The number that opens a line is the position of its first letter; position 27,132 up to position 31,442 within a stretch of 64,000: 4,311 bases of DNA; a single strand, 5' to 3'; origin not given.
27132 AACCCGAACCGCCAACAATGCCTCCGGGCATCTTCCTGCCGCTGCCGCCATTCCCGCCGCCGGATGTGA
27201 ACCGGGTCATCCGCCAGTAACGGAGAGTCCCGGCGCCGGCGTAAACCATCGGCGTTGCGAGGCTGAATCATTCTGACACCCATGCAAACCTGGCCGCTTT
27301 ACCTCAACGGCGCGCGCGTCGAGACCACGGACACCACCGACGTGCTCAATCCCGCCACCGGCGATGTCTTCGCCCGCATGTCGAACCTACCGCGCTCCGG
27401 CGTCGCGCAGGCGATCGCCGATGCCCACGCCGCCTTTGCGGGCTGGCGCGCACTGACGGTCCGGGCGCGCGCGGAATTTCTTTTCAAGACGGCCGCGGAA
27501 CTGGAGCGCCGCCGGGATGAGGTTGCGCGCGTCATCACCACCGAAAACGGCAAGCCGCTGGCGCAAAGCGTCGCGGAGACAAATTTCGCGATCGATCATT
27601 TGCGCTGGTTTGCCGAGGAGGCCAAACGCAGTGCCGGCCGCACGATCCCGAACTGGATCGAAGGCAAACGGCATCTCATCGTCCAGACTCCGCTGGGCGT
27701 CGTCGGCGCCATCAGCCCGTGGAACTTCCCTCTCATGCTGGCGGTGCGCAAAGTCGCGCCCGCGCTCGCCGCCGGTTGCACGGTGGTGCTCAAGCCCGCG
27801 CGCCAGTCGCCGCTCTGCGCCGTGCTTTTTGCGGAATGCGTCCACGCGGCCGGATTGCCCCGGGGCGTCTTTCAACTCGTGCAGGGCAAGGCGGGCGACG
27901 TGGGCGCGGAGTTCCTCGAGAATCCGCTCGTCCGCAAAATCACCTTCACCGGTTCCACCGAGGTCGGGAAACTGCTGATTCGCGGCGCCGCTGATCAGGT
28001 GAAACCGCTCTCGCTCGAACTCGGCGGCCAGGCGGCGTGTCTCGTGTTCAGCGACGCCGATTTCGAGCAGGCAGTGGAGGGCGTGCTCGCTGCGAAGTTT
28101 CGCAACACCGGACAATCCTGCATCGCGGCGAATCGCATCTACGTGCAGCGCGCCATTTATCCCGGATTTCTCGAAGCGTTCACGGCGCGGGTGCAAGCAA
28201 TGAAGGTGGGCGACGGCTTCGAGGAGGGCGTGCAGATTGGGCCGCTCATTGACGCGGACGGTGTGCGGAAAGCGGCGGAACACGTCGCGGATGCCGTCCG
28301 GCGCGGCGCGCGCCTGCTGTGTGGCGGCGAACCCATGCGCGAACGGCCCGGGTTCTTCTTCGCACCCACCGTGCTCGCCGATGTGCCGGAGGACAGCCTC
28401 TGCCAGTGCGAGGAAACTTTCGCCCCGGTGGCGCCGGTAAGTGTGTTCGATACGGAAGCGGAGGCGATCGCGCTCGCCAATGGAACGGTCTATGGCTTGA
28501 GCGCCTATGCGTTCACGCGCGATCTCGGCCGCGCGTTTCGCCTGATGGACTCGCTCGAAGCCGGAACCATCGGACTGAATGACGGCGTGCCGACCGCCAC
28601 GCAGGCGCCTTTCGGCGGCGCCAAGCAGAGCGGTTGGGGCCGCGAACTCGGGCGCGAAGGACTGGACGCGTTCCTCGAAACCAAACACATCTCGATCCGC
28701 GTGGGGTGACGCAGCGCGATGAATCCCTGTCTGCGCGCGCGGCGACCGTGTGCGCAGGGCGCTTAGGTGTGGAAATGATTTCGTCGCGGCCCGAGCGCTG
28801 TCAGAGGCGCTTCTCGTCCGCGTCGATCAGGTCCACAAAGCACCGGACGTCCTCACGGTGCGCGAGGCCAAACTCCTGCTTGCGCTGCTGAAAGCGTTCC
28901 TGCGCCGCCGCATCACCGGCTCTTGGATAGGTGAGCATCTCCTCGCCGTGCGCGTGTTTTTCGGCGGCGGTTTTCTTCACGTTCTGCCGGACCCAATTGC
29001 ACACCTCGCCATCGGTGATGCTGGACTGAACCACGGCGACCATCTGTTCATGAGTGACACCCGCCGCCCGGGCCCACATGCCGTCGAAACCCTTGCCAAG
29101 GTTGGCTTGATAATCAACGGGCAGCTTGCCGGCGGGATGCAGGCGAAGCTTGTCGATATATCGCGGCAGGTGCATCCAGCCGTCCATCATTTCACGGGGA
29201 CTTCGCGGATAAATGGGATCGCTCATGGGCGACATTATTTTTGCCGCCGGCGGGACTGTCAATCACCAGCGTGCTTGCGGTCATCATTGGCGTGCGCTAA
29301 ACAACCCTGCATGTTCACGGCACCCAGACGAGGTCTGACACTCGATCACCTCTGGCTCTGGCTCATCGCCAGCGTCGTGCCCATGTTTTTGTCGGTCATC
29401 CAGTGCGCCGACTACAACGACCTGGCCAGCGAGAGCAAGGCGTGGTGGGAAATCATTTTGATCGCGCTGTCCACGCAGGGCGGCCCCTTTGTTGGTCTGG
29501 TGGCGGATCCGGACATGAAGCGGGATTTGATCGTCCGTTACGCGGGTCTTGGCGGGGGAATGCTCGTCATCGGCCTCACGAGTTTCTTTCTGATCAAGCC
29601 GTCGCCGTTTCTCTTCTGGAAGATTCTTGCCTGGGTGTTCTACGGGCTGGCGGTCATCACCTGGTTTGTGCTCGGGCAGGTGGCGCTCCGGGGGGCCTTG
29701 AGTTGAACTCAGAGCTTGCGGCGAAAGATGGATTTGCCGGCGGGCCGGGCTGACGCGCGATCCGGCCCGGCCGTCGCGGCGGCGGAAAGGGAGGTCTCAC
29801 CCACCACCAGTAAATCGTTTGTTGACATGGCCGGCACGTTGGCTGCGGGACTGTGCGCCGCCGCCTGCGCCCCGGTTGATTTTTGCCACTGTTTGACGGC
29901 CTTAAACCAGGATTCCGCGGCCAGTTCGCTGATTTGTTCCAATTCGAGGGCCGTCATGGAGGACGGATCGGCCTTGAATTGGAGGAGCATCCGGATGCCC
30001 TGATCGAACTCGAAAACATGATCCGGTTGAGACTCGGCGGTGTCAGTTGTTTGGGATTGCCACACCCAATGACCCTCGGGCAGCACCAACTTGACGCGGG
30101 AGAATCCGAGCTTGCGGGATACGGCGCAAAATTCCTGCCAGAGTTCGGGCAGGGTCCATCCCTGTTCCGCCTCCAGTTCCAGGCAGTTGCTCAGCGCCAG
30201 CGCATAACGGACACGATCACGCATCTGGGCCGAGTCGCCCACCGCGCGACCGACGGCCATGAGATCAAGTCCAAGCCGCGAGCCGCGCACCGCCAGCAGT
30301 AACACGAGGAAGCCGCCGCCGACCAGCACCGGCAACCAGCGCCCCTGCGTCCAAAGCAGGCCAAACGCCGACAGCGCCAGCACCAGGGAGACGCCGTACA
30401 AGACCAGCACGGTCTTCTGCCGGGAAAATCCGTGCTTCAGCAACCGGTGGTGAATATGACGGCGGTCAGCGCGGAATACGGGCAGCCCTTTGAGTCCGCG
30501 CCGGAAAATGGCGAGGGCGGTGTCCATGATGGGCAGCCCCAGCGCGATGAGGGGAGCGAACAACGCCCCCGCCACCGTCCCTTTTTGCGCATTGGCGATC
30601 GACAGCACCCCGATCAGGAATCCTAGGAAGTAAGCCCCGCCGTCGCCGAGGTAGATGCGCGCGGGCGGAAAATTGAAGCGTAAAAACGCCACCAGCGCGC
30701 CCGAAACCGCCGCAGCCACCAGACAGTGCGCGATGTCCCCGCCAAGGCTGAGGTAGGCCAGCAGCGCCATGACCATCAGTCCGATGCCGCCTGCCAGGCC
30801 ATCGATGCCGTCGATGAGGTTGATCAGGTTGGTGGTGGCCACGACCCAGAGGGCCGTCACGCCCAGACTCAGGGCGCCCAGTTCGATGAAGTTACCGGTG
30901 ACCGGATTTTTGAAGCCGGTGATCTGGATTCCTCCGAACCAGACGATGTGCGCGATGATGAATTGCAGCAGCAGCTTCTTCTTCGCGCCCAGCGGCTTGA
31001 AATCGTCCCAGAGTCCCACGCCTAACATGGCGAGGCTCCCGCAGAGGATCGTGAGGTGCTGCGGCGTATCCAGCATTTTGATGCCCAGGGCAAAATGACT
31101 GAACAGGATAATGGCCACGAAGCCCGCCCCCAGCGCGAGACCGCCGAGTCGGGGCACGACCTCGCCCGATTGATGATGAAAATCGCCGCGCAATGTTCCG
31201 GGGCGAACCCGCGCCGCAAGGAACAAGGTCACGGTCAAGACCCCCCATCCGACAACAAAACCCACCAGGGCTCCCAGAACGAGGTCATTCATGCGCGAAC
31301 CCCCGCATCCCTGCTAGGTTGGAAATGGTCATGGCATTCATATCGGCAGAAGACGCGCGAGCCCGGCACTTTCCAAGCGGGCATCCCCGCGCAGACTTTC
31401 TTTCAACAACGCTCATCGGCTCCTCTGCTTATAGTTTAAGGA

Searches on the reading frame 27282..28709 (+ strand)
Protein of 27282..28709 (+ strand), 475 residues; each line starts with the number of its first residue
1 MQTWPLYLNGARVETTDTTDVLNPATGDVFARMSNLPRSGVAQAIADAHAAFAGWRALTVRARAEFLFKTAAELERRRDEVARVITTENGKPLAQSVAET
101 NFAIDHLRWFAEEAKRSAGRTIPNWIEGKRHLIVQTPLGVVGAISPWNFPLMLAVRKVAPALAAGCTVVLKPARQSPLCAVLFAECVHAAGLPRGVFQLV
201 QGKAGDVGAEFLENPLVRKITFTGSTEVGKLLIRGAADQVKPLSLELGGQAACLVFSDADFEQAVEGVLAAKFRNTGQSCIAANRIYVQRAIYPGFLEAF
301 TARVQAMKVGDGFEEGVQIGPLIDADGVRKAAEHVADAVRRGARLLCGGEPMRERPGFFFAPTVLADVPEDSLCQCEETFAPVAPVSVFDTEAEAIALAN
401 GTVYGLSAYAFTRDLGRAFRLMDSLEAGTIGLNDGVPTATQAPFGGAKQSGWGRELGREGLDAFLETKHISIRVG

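Call 58: search_protein_families(library=pfam, proteins=[window:27282-28709:+], max_evalue=0.00001)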
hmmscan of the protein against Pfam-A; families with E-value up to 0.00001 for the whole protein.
window:27282-28709:+ (475 aa): 1 family
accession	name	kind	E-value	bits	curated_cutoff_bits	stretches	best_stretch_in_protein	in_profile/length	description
PF00171.27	Aldedh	-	6.8e-165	549.5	23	1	16-470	6-461/461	Aldehyde dehydrogenase family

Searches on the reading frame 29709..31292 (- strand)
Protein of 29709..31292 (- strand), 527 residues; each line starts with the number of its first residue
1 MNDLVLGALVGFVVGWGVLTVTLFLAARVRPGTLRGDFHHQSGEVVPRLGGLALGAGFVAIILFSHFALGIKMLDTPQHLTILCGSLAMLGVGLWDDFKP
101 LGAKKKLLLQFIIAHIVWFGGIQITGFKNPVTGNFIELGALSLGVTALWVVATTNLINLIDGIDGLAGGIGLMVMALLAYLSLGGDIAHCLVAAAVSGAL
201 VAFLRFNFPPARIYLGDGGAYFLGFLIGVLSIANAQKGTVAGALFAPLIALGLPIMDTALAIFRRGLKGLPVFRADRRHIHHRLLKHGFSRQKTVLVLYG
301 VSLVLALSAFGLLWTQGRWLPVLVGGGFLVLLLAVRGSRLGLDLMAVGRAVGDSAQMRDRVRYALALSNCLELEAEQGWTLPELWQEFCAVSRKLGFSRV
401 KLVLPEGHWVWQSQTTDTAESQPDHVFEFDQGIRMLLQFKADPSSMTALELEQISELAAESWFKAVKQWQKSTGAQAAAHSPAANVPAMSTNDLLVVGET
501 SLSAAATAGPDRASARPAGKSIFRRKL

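Call 58: search_protein_families(library=pfam, proteins=[window:29709-31292:-], max_evalue=0.00001)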
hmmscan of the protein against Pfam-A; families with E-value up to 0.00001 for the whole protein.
window:29709-31292:- (527 aa): 1 family
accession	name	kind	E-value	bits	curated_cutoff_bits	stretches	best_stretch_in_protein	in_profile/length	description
PF00953.26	Glycos_transf_4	-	8.9e-39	133.5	27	1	81-233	3-158/160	Glycosyl transferase family 4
